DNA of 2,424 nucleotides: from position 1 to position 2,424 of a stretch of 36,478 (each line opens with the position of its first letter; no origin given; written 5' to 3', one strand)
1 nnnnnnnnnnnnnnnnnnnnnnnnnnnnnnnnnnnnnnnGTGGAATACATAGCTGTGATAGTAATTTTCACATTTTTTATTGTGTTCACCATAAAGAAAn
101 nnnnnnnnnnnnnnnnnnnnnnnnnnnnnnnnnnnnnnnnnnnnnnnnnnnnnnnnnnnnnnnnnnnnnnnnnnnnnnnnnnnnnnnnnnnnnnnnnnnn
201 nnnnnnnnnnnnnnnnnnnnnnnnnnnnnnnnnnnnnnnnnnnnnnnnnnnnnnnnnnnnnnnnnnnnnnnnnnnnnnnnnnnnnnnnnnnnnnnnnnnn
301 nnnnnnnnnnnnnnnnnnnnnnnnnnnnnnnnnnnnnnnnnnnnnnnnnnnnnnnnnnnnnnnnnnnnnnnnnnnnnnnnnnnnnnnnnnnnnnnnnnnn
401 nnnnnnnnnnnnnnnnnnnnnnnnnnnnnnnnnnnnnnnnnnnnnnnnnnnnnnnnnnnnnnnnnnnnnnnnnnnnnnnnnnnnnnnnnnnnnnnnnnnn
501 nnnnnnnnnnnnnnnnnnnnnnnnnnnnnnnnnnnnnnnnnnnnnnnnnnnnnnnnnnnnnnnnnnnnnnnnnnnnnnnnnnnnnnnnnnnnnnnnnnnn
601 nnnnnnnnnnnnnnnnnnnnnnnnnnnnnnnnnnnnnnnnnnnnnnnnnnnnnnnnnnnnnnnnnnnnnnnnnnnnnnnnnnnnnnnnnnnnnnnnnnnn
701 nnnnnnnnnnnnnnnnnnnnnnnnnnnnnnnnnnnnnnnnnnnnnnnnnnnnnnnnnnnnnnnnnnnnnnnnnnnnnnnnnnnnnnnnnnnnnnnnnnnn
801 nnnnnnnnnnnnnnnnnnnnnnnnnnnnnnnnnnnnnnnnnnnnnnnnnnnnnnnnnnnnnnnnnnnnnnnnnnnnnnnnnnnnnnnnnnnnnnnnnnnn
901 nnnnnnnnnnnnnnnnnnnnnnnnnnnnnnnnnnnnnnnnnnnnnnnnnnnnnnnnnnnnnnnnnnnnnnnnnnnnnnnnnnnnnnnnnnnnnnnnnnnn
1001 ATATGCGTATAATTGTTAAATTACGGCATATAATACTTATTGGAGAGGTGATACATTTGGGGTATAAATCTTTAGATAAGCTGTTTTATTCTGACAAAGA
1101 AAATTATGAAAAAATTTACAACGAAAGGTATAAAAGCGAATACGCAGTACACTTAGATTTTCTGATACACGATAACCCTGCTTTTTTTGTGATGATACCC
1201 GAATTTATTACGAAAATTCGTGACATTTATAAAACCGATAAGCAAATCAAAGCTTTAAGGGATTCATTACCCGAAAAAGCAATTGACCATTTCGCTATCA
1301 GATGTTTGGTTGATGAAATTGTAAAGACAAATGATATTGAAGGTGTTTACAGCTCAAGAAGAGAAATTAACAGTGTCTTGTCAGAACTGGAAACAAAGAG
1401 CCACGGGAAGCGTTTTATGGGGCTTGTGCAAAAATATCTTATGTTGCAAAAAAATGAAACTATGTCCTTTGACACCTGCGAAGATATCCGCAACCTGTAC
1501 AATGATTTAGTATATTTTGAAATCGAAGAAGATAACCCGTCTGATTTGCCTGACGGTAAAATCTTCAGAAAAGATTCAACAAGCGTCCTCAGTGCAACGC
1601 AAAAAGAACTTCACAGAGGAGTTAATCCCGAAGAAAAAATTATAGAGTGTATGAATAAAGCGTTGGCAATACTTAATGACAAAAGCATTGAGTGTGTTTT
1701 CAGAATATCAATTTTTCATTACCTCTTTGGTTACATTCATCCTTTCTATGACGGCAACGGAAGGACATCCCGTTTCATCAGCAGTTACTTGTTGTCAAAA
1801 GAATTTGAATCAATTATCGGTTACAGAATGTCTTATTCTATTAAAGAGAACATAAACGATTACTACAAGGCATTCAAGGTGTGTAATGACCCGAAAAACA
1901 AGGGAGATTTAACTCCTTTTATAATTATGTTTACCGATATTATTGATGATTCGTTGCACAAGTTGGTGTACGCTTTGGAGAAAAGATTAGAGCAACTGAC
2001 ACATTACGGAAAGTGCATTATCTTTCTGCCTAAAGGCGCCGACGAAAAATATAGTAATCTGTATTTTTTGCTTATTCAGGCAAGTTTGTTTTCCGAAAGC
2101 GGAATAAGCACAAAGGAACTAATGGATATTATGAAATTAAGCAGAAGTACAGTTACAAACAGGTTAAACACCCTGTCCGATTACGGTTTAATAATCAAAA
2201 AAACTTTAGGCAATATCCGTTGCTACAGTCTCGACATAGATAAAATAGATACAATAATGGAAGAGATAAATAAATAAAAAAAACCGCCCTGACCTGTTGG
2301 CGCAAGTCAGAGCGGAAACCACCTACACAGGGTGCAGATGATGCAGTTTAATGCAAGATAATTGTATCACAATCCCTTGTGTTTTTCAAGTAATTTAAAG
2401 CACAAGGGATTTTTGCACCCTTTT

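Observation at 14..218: Hydrophobic 20-aa mini-ORF with a buried near-perfect SD, opposed by a ~90-nt antisense RNA, inside the cI leader (type I toxin-antitoxin-like)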

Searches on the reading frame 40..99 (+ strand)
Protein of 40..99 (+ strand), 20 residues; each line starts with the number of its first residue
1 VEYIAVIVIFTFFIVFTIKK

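Call 35: search_protein_families(library=pfam, proteins=[window:40-99:+], max_evalue=10)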
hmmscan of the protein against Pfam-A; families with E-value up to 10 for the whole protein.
seq(20 aa): 0 families

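Call 36: search_protein_families(library=ncbifam, proteins=[window:40-99:+], max_evalue=10)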
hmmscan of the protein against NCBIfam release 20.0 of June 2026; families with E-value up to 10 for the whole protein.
seq(20 aa): 0 families

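Call 66: list_cluster_members(proteins=[window:40-99:+, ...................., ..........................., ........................, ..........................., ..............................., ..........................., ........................, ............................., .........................])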
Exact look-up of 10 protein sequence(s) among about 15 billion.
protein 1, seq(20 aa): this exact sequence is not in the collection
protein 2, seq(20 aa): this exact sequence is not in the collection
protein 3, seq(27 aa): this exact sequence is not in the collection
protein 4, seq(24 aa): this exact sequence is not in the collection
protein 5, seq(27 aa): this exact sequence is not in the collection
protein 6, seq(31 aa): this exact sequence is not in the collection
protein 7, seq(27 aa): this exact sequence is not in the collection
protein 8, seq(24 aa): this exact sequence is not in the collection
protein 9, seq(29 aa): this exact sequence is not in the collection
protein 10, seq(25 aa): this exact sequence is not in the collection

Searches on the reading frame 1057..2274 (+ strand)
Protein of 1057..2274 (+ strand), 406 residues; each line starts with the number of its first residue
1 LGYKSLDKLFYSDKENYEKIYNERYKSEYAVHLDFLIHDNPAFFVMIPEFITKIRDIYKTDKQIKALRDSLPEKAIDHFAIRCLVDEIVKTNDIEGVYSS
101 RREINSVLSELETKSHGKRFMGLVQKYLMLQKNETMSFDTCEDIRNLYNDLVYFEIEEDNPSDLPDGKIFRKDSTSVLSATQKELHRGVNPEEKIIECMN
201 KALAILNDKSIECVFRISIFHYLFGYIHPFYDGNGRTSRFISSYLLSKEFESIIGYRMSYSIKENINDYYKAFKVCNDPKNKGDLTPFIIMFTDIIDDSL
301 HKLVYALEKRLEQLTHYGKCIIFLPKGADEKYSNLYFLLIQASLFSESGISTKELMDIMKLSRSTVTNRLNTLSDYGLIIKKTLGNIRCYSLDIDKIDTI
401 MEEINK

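Call 69: search_protein_families(library=pfam, proteins=[window:1057-2274:+], max_evalue=0.001)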
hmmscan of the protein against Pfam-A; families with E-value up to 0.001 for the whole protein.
window:1057-2274:+ (406 aa): 3 families
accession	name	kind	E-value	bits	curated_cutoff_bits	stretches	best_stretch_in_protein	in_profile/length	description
PF02661.23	Fic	-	1.7e-12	48.4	24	1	158-246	20-93/93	Fic/DOC family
PF08279.18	HTH_11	-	4.4e-05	23.7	25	1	347-383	13-49/55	HTH domain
PF13412.12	HTH_24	-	6.7e-05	22.8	21.9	1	345-379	13-47/48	Winged helix-turn-helix DNA-binding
